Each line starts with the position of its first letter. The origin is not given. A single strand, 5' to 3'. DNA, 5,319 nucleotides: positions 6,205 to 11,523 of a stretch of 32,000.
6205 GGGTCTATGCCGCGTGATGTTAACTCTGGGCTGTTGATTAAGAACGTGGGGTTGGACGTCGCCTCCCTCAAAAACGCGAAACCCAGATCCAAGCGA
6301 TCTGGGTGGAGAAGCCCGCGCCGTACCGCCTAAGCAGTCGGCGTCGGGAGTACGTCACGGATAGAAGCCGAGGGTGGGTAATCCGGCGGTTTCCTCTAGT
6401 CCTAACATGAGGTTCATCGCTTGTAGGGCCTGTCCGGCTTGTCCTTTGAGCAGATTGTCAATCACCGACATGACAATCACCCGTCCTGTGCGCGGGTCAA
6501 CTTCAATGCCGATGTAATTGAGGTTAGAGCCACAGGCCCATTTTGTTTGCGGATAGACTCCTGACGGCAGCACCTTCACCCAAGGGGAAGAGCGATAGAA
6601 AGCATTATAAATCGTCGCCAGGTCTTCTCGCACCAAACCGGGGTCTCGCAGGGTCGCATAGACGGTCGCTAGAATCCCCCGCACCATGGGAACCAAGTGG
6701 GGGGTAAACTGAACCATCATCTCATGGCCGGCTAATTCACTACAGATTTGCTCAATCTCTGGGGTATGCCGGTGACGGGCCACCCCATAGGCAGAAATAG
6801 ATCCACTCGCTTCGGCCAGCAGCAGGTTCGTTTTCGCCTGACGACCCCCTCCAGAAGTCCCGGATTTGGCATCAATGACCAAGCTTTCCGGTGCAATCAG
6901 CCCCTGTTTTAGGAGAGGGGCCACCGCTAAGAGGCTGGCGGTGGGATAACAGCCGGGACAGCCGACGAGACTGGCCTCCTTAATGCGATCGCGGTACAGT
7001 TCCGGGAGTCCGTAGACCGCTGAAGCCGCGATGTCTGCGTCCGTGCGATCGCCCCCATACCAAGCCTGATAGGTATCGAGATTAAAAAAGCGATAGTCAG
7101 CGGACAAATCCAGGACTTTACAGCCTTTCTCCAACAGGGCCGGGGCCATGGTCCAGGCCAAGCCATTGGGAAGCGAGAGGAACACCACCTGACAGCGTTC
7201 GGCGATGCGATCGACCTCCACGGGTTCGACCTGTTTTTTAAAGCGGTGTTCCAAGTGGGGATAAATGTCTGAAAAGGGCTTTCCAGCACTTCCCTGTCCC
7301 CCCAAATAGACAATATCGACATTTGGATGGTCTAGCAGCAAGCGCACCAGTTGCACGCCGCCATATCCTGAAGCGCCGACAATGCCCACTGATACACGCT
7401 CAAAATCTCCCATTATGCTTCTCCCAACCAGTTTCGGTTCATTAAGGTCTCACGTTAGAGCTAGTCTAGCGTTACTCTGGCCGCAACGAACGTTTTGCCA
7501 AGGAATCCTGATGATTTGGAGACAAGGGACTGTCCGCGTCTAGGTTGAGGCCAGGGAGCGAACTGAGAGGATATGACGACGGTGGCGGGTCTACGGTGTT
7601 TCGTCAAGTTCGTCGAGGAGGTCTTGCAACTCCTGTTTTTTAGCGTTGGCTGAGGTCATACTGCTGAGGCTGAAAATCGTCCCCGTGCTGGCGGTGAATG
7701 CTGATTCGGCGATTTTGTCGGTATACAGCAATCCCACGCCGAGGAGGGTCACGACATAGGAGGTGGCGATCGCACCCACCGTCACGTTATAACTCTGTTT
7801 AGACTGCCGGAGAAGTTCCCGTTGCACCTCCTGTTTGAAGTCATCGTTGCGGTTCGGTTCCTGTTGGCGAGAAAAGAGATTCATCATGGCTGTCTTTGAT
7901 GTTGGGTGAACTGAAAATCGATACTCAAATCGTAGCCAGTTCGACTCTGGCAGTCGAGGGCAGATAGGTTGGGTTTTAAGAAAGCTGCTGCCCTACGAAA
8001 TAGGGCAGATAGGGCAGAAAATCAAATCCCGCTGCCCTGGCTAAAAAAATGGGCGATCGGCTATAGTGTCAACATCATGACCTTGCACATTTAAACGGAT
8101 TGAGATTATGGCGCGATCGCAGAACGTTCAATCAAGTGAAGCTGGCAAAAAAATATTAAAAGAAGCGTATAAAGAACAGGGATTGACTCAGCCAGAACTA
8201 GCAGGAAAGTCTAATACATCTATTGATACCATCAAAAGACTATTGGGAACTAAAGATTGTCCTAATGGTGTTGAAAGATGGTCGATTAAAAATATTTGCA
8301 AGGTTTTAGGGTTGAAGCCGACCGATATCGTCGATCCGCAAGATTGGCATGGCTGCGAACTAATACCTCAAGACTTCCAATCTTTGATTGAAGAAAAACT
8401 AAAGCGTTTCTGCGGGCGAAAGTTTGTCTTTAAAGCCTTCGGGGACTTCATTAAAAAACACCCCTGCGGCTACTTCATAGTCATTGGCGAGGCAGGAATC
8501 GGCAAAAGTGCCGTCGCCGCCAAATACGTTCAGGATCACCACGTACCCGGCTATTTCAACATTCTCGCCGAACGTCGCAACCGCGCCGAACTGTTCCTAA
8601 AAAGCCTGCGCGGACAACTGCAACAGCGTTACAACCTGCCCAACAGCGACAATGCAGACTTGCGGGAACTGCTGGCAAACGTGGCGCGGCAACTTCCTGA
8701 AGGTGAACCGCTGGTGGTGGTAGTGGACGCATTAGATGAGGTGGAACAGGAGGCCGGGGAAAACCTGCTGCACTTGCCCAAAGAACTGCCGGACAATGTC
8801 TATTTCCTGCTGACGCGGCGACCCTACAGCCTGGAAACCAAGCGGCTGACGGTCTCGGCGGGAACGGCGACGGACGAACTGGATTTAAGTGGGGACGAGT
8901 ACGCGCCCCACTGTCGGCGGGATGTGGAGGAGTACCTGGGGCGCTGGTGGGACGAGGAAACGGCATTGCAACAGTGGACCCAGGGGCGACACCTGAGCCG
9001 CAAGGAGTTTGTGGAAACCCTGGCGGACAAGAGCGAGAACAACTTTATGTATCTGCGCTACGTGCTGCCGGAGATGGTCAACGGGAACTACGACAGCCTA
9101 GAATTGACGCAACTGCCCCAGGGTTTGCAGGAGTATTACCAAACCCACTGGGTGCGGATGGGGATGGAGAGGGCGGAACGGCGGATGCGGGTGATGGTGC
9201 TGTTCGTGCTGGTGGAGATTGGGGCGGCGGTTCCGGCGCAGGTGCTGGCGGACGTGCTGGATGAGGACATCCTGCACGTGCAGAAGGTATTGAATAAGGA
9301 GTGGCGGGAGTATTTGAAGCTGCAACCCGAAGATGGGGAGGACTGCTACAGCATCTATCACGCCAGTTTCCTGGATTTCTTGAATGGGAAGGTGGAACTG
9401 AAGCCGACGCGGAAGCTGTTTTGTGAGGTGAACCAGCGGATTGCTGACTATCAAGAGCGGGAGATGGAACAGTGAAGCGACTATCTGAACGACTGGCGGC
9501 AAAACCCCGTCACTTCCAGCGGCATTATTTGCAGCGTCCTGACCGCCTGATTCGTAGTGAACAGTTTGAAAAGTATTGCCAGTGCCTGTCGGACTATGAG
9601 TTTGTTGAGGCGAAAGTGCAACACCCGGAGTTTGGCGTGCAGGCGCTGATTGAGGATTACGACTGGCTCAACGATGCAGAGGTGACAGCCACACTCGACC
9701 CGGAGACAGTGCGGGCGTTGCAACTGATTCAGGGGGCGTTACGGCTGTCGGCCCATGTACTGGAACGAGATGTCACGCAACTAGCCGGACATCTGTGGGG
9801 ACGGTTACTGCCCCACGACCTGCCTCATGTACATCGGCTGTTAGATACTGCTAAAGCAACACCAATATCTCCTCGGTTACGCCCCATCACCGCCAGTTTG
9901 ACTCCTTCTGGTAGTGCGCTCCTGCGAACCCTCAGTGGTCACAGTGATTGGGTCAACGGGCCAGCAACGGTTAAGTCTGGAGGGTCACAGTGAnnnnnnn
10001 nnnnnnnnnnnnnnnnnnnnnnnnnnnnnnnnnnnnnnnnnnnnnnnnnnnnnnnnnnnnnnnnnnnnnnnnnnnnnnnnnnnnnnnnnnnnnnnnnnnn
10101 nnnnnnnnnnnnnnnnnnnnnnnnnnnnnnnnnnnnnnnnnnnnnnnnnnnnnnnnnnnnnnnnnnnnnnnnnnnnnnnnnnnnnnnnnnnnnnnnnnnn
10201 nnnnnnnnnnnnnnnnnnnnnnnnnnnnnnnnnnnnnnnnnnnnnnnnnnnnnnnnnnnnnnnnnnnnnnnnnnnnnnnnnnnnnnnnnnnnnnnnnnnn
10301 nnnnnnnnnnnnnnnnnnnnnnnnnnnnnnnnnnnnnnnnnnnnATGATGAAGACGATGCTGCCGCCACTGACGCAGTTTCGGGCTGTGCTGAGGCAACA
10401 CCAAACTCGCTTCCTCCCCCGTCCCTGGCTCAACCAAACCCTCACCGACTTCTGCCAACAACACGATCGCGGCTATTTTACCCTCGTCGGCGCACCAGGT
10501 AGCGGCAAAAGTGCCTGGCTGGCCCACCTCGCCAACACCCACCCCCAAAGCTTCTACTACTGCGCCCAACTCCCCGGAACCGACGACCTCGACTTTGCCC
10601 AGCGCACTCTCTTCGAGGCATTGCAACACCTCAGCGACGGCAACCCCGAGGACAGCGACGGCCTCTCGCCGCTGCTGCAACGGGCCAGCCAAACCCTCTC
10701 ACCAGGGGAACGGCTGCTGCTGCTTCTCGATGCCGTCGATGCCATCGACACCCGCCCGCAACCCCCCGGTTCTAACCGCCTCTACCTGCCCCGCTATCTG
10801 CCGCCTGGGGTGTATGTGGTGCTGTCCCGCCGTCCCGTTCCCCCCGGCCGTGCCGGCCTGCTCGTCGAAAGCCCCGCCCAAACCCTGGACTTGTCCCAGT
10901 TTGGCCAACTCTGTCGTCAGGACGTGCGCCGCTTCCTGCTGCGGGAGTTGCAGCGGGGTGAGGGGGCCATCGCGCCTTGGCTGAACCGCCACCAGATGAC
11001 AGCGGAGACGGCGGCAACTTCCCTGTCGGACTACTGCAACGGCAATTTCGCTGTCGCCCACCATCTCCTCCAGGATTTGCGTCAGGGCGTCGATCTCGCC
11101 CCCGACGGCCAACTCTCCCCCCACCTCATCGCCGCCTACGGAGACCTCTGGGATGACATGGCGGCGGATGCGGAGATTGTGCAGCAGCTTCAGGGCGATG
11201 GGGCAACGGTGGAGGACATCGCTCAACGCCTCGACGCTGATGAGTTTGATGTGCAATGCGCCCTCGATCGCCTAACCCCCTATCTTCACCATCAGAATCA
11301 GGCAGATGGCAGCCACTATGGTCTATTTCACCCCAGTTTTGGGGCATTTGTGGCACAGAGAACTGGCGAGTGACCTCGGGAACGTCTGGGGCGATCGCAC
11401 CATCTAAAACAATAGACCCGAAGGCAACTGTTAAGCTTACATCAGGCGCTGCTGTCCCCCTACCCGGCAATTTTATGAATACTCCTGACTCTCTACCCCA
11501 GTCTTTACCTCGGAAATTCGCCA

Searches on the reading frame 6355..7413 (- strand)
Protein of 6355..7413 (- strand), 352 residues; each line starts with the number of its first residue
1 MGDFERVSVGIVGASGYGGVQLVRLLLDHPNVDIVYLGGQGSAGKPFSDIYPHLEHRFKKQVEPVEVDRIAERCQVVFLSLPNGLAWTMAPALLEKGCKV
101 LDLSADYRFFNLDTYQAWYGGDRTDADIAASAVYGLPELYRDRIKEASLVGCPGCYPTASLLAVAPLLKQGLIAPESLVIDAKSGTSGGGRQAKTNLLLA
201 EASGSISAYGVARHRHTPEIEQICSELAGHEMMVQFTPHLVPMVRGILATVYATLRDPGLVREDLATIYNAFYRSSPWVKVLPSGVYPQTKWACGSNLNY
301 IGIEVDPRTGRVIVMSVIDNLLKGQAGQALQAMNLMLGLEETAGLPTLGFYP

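Call 97: search_protein_families(library=pfam, proteins=[window:6355-7413:-], max_evalue=0.001)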
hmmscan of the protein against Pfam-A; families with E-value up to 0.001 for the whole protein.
window:6355-7413:- (352 aa): 3 families
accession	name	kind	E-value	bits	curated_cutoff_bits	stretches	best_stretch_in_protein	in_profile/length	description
PF22698.1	Semialdhyde_dhC_1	-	4.1e-59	199.6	27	1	155-320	1-165/165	Semialdehyde dehydrogenase, dimerisation domain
PF01118.30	Semialdhyde_dh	-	5e-31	108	26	1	9-147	2-121/121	Semialdehyde dehydrogenase, NAD binding domain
PF02774.23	Semialdhyde_dhC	-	2.6e-29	103.1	26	1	165-323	2-184/184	Semialdehyde dehydrogenase, dimerisation domain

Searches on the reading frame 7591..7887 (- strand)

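Call 97: search_protein_families(library=pfam, proteins=[window:7591-7887:-], max_evalue=0.001)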
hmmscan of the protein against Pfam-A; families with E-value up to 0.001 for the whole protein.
window:7591-7887:- (98 aa): 1 family
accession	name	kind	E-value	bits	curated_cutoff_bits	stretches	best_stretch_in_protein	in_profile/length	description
PF20712.2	CyanoTRADDas_TM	-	9.5e-12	45.3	24.3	1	25-85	2-63/68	Cyanobacterial TRADD-N associated 2-Transmembrane domain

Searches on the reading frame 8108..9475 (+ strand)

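Call 97: search_protein_families(library=pfam, proteins=[window:8108-9475:+], max_evalue=0.001)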
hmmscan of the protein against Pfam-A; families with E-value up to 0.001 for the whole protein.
window:8108-9475:+ (455 aa): 5 families
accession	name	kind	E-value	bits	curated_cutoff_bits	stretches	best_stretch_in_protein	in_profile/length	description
PF13401.12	AAA_22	-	7.6e-09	36.4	27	1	119-225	4-109/130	AAA domain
PF13191.12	AAA_16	-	1.8e-08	35.5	32.6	1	102-228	3-160/167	AAA ATPase domain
PF24883.2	NPHP3_N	-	5.2e-06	27.2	24.8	1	151-227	59-149/164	Nephrocystin 3, N-terminal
PF05729.18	NACHT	-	5.9e-06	26.7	26.7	1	123-245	3-136/167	NACHT domain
PF13443.12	HTH_26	-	9.8e-05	23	22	1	17-77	2-60/63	Cro/C1-type HTH DNA-binding domain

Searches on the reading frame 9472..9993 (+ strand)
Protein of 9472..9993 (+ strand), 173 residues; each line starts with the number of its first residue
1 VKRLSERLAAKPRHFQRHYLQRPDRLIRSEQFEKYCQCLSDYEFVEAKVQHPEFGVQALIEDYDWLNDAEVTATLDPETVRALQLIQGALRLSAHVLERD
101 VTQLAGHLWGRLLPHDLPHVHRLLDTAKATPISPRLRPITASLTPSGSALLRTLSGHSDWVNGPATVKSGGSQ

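Call 6: search_protein_families(library=pfam, proteins=[window:9472-9993:+], max_evalue=0.01)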
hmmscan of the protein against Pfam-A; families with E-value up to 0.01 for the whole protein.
window:9472-9993:+ (173 aa): 1 family
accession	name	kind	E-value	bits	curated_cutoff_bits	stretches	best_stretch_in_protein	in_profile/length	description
PF17908.6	APAF1_C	-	0.006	16.9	22.8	1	26-103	39-113/135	APAF-1 helical domain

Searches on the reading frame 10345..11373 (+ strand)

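Call 6: search_protein_families(library=pfam, proteins=[window:10345-11373:+], max_evalue=0.01)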
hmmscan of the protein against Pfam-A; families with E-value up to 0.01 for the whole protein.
window:10345-11373:+ (342 aa): 4 families
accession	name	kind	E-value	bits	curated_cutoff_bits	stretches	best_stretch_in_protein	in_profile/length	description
PF13401.12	AAA_22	-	5.4e-08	33.7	27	1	41-134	4-96/130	AAA domain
PF05729.18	NACHT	-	6.9e-08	32.9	26.7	1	46-192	4-157/167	NACHT domain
PF13191.12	AAA_16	-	5.7e-05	24.1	32.6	1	36-137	15-147/167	AAA ATPase domain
PF13671.12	AAA_33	-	0.0054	17.5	27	0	47-71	4-25/143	AAA domain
